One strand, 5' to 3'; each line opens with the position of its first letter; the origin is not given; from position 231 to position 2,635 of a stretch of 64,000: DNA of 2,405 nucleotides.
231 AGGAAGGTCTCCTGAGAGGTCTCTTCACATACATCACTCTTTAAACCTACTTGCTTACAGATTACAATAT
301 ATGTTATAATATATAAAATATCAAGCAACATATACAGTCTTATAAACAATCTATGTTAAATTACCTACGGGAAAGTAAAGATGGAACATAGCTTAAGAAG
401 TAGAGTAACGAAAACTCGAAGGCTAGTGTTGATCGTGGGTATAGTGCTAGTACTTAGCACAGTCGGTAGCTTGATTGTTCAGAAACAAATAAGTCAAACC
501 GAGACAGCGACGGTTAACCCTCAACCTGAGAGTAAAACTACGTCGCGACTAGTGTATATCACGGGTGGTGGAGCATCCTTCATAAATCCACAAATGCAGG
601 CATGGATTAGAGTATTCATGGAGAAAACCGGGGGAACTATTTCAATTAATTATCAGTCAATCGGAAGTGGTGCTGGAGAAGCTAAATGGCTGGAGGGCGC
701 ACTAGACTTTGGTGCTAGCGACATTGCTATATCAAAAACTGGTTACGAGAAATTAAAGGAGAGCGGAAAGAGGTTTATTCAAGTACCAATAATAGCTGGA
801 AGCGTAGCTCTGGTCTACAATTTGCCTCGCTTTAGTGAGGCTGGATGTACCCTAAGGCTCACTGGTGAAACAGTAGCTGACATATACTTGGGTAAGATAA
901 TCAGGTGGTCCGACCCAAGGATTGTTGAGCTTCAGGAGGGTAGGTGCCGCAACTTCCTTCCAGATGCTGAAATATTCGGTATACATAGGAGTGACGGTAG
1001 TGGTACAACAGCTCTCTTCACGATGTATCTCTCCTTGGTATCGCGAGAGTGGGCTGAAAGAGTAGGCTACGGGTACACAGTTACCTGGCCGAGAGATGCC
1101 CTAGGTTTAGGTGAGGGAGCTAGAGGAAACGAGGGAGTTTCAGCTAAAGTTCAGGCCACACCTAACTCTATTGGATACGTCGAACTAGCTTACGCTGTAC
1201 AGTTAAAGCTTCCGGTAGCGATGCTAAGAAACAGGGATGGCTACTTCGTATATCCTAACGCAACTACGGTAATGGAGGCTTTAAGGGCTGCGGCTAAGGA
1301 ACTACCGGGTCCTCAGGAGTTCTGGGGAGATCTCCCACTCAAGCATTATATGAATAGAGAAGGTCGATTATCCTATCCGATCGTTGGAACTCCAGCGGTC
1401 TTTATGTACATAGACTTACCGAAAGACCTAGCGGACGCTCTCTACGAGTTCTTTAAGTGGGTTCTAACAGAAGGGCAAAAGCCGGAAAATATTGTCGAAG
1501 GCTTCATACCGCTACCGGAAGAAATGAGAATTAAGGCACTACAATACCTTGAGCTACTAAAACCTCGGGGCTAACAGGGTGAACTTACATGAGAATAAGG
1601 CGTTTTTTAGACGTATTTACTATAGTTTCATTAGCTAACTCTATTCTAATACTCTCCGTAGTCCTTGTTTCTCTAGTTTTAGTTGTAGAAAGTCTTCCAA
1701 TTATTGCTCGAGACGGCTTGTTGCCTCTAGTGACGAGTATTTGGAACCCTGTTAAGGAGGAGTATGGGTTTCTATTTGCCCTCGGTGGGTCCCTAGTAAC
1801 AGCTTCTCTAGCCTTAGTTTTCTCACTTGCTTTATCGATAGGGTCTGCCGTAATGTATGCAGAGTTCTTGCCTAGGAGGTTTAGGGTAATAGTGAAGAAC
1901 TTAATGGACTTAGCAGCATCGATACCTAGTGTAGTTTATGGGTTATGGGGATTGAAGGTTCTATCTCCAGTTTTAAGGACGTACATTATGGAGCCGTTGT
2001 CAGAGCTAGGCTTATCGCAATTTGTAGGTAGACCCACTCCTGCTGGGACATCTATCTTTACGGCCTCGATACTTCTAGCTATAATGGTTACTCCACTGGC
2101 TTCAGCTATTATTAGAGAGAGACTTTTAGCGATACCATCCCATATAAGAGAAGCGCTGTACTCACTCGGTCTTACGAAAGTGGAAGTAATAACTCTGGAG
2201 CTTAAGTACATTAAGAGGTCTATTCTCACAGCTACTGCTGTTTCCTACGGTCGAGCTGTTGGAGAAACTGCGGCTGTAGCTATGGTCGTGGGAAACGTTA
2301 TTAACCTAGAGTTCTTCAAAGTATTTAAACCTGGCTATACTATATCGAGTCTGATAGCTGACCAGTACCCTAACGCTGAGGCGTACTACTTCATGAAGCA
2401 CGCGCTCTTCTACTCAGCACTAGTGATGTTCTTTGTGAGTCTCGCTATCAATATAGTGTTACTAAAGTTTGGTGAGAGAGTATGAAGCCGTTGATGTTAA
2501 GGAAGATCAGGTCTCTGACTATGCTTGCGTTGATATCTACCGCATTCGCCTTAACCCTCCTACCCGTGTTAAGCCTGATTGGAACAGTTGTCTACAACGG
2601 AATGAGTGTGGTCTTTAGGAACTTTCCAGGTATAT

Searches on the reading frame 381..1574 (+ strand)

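Call 60: search_protein_families(library=pfam, proteins=[window:381-1574:+], max_evalue=0.00001)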
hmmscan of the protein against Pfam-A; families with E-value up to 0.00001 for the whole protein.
window:381-1574:+ (397 aa): 2 families
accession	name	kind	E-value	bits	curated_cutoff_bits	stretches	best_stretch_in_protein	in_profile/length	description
PF12849.12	PBP_like_2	-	5.6e-29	102.2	27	1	56-363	6-265/267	PBP superfamily domain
PF01547.30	SBP_bac_1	-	8.7e-06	26.4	26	0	64-366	7-305/307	Bacterial extracellular solute-binding protein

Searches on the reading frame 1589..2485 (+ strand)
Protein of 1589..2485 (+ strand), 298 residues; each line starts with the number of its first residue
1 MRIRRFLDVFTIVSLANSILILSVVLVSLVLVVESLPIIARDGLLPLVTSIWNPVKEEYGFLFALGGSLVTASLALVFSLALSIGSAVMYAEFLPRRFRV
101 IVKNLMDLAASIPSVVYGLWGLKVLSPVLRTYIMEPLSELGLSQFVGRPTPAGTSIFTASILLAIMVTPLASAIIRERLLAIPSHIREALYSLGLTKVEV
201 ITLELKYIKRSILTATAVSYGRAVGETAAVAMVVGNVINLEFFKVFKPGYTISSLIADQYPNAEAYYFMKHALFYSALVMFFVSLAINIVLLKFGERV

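Call 61: search_protein_families(library=pfam, proteins=[window:1589-2485:+], max_evalue=0.00001)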
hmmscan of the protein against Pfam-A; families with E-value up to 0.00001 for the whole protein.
window:1589-2485:+ (298 aa): 1 family
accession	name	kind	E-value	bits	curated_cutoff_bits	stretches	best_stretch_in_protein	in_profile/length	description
PF00528.27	BPD_transp_1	-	1.3e-08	35.2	26.4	1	88-289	6-169/184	Binding-protein-dependent transport system inner membrane component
